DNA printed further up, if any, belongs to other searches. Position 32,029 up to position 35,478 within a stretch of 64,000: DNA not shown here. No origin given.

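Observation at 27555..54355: Triplicated giant GT-C membrane glycosyltransferases (AftD/YfhO-like) with a duplicated approx. 410-aa membrane partner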

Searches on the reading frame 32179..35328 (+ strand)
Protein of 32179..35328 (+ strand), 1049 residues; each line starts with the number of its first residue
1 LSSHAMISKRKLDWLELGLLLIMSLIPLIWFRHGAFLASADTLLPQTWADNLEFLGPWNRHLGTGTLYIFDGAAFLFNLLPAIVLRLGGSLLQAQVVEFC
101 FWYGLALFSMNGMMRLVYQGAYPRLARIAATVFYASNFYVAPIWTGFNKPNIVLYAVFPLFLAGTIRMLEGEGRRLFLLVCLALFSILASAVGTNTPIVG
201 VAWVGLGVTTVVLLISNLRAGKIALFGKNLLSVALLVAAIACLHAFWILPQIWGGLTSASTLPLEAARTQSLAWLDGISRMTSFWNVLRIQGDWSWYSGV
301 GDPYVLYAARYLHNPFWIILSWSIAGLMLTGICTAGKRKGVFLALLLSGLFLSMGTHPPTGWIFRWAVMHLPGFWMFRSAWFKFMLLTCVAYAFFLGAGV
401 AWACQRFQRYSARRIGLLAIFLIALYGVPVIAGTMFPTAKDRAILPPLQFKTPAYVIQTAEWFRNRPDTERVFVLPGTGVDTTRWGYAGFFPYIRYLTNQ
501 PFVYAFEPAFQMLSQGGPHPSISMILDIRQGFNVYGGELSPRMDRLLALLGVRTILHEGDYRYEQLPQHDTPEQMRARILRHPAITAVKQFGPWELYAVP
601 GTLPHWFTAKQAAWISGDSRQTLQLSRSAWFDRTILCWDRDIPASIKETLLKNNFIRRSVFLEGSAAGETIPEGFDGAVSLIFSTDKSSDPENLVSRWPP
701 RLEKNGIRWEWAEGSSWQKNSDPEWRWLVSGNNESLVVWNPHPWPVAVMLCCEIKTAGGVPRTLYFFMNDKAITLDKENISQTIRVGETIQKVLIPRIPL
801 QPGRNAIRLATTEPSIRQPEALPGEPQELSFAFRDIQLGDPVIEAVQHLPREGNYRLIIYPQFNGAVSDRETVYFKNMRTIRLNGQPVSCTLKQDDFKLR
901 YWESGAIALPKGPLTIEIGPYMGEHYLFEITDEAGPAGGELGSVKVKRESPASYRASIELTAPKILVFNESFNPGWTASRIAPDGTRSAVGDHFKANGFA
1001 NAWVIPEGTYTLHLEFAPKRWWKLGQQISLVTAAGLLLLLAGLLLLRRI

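Call 4: search_protein_families(library=pfam, proteins=[window:32179-35328:+], max_evalue=0.1)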
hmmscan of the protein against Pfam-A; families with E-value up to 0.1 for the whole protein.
window:32179-35328:+ (1049 aa): 1 family
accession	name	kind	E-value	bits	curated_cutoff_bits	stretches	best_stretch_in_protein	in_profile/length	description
PF11847.13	GT-C_AftD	-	7.8e-08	31.1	26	1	236-593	200-541/661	Alpha-(1->3)-arabinofuranosyltransferase, N-terminal GT-C domain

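Call 14: find_homologous_proteins(query=window:32179-35328:+)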
Query window:32179-35328:+ (1049 aa): 9 proteins with E <= 0.001 among 8000 candidates.
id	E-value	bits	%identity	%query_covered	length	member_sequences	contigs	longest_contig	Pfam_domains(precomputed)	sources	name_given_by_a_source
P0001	0.0e+0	2003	81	100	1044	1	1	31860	PF11847.14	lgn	-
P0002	3.5e-269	914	43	99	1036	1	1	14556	-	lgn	-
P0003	1.2e-255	869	43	99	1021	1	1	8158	-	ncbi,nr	ncbi:MAG: hypothetical protein HY594_05585 [Candidatus Omnitrophica bacterium]|nr:hypothetical prote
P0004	9.4e-231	787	41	98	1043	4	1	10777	-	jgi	jgi:hypothetical protein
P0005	5.7e-63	231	27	62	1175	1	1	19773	PF11847.14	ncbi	ncbi:MAG: alpha-(1-_3)-arabinofuranosyltransferase family protein [Candidatus Omnitrophota bacterium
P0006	9.9e-46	174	26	57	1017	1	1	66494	-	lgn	-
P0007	5.8e-41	158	27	49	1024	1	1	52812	-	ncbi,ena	-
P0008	1.7e-37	147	27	47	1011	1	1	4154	-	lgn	-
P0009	1.5e-25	107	24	62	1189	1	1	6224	-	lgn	-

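Call 18: search_solved_structures(query=A1, max_evalue=1, show_alignments=2)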
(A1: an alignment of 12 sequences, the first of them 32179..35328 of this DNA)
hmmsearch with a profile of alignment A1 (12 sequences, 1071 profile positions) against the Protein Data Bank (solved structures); distinct sequences matched with E-value up to 1: 2.
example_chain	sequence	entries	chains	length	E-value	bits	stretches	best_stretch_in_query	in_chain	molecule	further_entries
6w98_A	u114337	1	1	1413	2.9e-07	31.9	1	400-580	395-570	F5/8 type C domain-containing protein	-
6wbx_A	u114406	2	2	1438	3.1e-07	31.8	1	400-580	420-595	DUF3367 domain-containing protein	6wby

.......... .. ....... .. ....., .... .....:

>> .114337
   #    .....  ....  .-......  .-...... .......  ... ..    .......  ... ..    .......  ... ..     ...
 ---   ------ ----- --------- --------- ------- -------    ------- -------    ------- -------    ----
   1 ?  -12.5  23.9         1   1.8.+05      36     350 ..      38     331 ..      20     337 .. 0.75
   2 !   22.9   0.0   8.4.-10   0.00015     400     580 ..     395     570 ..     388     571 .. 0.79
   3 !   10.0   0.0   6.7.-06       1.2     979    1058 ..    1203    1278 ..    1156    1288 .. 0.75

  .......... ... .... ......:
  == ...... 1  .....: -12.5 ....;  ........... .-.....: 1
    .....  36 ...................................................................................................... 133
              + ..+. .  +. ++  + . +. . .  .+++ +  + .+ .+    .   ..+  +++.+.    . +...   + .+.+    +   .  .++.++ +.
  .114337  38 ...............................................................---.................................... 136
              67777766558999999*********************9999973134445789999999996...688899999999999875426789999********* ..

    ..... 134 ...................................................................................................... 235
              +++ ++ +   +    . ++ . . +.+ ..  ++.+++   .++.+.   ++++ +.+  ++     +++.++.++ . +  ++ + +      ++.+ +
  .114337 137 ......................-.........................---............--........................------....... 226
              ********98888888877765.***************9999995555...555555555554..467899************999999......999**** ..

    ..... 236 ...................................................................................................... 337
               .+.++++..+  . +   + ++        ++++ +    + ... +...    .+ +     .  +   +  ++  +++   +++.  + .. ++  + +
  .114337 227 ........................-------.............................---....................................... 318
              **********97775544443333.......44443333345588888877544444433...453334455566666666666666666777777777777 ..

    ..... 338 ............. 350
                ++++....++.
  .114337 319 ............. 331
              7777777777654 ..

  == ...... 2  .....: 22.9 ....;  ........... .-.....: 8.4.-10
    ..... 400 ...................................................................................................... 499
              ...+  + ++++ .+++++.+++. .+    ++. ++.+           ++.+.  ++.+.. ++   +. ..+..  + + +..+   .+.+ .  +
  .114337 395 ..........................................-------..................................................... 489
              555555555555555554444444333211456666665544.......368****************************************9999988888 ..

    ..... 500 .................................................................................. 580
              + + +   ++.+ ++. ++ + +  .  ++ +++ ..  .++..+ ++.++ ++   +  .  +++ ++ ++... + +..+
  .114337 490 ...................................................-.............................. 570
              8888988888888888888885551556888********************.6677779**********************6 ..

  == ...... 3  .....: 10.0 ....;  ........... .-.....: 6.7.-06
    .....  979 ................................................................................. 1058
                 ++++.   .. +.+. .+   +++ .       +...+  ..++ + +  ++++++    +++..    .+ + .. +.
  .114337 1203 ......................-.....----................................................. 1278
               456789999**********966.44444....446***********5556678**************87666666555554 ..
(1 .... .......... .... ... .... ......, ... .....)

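Call 21: search_protein_families(library=ncbifam, proteins=[window:32179-35328:+], max_evalue=0.1)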
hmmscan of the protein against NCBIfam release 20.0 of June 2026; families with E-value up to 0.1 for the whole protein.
window:32179-35328:+ (1049 aa): 0 families

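Call 26: find_encoding_contigs(protein=P0002, flank=8000, max_places=3)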
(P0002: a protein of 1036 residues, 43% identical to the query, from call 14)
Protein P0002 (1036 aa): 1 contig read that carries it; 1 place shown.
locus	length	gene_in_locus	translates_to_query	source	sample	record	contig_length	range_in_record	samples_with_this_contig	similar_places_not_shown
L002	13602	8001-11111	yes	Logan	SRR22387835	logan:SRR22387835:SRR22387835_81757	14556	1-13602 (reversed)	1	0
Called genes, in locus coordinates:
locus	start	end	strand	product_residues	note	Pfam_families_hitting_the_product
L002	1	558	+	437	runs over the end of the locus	-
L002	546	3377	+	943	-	PF13439:Glyco_transf_4, PF13579:Glyco_trans_4_4, PF20706:GT4-conflict, PF00534:Glycos_transf_1, PF13692:Glyco_trans_1_4, PF00535:Glycos_transf_2, PF13641:Glyco_tranf_2_3, PF13632:Glyco_trans_2_3, +1 more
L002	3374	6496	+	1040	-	-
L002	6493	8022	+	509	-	-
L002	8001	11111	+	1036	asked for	-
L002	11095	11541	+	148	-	PF13489:Methyltransf_23 (weak), PF08241:Methyltransf_11 (weak), PF13649:Methyltransf_25 (weak), PF13847:Methyltransf_31 (weak)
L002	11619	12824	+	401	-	-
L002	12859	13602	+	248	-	?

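Call 27: search_protein_representatives(alignment_id=A1)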
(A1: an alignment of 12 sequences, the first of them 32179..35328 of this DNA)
Query: 12 sequences, 1071 profile positions. Proteins with E-value up to 0.001 (for the whole library): 12959; up to 1e-10: 8272; up to 1e-30: 3136. The best 150 are listed.
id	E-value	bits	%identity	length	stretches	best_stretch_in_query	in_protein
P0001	0.0e+00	1353.0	-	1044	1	3-1067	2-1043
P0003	0.0e+00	1275.5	-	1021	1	1-1071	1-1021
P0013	0.0e+00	1225.8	-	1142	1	3-1066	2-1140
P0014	0.0e+00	1063.6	-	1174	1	5-1066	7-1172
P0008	0.0e+00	1019.2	-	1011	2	1-709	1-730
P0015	7.4e-297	1004.0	-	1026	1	22-1056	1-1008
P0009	8.2e-297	1003.9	-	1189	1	1-1065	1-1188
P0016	3.4e-251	852.8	-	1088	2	4-689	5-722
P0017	5.7e-249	845.5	-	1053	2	4-655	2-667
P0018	5.6e-245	832.2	-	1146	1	10-1070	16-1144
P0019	7.3e-243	825.2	-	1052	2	4-657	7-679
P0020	4.4e-236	802.8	-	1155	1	6-1063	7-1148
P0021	1.9e-234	797.3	-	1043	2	5-656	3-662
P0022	4.2e-232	789.6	-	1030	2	4-637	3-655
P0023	1.1e-231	788.2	-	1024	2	14-710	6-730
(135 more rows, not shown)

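Call 28: predict_structure(alignment_id=A1)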
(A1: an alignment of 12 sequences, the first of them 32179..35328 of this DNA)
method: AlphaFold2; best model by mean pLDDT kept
length: 1049 residues; sequences in the alignment: 12
mean_pLDDT: 79.5   pTM: 0.72
mean pLDDT of the five models: 79.5, 78.0, 75.1, 74.9, 72.7
residues with pLDDT >= 90: 209; 70-90: 621; 50-70: 186; < 50: 33
segments of 3 or more residues with pLDDT < 50: 1-6, 259-262, 508-518, 535-538, 819-823
pLDDT, mean of each block of 10 residues (from residue 1): 55 88 90 61 68 72 61 81 84 84 94 91 90 85 73 91 92 87 91 82 91 87 83 93 87 65 64 75 77 63 63 83 88 82 93 84 86 77 87 93 82 84 87 73 57 86 89 75 66 80 62 40 75 58 85 90 72 85 87 93 87 85 82 83 83 87 67 75 70 63 71 58 67 79 81 82 83 63 76 79 86 62 57 80 77 89 72 80 88 82 91 82 74 69 86 88 89 84 87 85 90 87 90 95 89
secondary structure, 60 per line:
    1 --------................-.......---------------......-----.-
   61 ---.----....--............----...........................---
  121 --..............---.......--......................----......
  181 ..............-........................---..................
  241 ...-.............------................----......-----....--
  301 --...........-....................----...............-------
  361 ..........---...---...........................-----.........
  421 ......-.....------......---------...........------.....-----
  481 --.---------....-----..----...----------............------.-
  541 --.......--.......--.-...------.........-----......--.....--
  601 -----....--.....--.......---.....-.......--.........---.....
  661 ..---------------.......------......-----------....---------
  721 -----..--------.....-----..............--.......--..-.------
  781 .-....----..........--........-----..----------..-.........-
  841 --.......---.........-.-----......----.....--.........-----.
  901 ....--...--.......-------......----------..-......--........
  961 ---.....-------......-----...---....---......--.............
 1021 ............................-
elements in order (helices of 4 or more, strands of 3 or more residues): H9-24 H26-32 H48-53 H69-72 H75-86 H91-117 H123-136 H140-146 H149-170 H175-194 H196-219 H223-243 H245-257 H264-279 H284-289 H295-298 H303-313 H315-334 H339-353 H361-370 H380-406 H412-426 H428-432 H439-444 H454-464 E471-475 H493-496 H521-532 H543-549 E552-558 H572-580 E586-591 E594-598 E606-609 E612-616 H619-625 H629-633 E635-638 H644-652 E656-662 E678-684 H691-696 E708-711 E736-740 E746-756 E762-768 E783-786 E791-800 E803-810 E831-839 E843-849 E853-861 H869-874 E879-883 E886-894 E900-904 E907-909 E912-918 E926-931 E945-950 E953-960 E964-968 E976-981 E987-989 E993-996 E1000-1005 E1008-1016 H1017-1048

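Call 31: fold_search(model_id=the predicted structure, library=pdb)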
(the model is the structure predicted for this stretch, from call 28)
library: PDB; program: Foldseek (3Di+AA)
matches with E <= 10: 698; with E <= 0.001: 15
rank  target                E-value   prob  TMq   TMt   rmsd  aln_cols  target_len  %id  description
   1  6wby                  3.1e-21  1.00  0.56  0.48  13.8      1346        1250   14  Single-Particle Cryo-EM Structure of Arabinofuranosyltransferase AftD from Mycobacteria, Mutant R1389S Class 2 (released 2020-05-13)
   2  6w98_A                5.1e-21  1.00  0.57  0.47  13.1      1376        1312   13  Single-Particle Cryo-EM Structure of Arabinofuranosyltransferase AftD from Mycobacteria (released 2020-05-13)
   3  6wbx                  2.2e-19  1.00  0.55  0.47  13.3      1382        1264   13  Single-Particle Cryo-EM Structure of Arabinofuranosyltransferase AftD from Mycobacteria, Mutant R1389S Class 1 (released 2020-05-13)
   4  6ezn_F                4.9e-06  1.00  0.32  0.47  12.9       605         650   13  Cryo-EM structure of the yeast oligosaccharyltransferase (OST) complex (released 2018-01-17)
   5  6s7t_A                1.6e-05  1.00  0.31  0.43  13.6       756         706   11  Cryo-EM structure of human oligosaccharyltransferase complex OST-B (released 2019-12-18)
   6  8agc_A                4.5e-05  1.00  0.31  0.43  12.9       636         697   11  Structure of yeast oligosaccharylransferase complex with lipid-linked oligosaccharide and non-acceptor peptide bound (released 2022-12-07)
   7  8age_A                5.1e-05  1.00  0.30  0.44  12.0       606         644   12  Structure of yeast oligosaccharylransferase complex with acceptor peptide bound (released 2022-12-07)
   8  7oci_F                7.6e-05  1.00  0.34  0.53  11.3       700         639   11  Cryo-EM structure of yeast Ost6p containing oligosaccharyltransferase complex (released 2022-02-16)
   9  5ogl_A                9.6e-05  1.00  0.29  0.40  13.1       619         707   12  Structure of bacterial oligosaccharyltransferase PglB in complex with an acceptor peptide and an lipid-linked oligosac (released 2017-10-25)
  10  6gxc_A                1.0e-04  1.00  0.28  0.40  13.7       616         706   12  Bacterial oligosaccharyltransferase PglB in complex with an inhibitory peptide and a reactive lipid-linked oligosaccha (released 2018-11-14)
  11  5x7o_A                2.0e-04  1.00  0.10  0.09  26.1       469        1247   10  Crystal structure of Paenibacillus sp. 598K alpha-1,6-glucosyltransferase (released 2017-07-26)
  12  9eva_B                6.1e-04  0.91  0.06  0.10  26.3       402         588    8  3DFlex refinement of the CryoEM structure of DeCLIC nanodisc with 10mM calcium (released 2025-04-09)
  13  3wnk                  7.2e-04  0.94  0.08  0.11  22.7       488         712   11  Crystal Structure of Bacillus circulans T-3040 cycloisomaltooligosaccharide glucanotransferase (released 2014-02-05)
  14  7zlh_A                9.9e-04  1.00  0.26  0.38  12.2       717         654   11  Cryo-EM structure of C-mannosyltransferase CeDPY19, in apo state, bound to CMT2-Fab and anti-Fab nanobody (released 2023-01-11)
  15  9eva_A                9.9e-04  0.91  0.06  0.10  25.5       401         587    8  3DFlex refinement of the CryoEM structure of DeCLIC nanodisc with 10mM calcium (released 2025-04-09)
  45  1hqn_A                1.4e-01  0.30  0.06  0.13  19.1       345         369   10  THE SELENOMETHIONINE DERIVATIVE OF P3, THE MAJOR COAT PROTEIN OF THE LIPID-CONTAINING BACTERIOPHAGE PRD1. (released 2001-01-17)
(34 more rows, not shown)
